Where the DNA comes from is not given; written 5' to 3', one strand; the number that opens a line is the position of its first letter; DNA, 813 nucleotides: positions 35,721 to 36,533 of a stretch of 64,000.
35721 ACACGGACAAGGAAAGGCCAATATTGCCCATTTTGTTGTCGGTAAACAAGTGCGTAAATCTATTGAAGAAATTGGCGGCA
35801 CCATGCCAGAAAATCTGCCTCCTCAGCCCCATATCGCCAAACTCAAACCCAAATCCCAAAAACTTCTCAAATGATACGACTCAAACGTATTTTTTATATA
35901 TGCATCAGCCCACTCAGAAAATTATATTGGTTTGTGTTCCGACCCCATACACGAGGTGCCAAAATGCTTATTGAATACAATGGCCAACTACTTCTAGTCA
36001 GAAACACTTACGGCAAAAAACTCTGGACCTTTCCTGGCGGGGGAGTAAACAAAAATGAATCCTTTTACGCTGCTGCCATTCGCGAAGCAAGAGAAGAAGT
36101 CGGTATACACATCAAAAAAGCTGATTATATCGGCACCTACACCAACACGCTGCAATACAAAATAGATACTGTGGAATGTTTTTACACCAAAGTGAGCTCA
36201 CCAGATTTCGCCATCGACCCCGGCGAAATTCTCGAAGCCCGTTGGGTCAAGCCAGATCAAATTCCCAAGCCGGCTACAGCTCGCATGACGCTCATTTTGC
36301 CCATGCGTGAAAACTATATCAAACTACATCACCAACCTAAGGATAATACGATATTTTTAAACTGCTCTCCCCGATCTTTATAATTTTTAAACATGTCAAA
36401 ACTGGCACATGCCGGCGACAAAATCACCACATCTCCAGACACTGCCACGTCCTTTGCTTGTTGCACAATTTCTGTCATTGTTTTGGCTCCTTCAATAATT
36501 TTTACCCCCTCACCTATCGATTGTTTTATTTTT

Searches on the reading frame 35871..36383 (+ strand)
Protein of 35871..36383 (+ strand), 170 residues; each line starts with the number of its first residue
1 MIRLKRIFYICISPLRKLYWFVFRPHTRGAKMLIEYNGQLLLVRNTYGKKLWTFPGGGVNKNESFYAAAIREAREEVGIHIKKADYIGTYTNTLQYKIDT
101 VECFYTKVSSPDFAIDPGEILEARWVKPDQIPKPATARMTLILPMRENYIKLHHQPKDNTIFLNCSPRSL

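Call 44: search_protein_families(library=pfam, proteins=[window:35871-36383:+], max_evalue=0.001)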
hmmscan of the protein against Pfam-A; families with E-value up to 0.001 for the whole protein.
window:35871-36383:+ (170 aa): 2 families
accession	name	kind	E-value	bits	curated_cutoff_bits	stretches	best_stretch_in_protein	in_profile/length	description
PF00293.34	NUDIX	-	5.6e-20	72.1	21.1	1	35-138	10-126/134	NUDIX domain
PF14815.12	NUDIX_4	-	5.8e-05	23.3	35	1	38-135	10-102/113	NUDIX domain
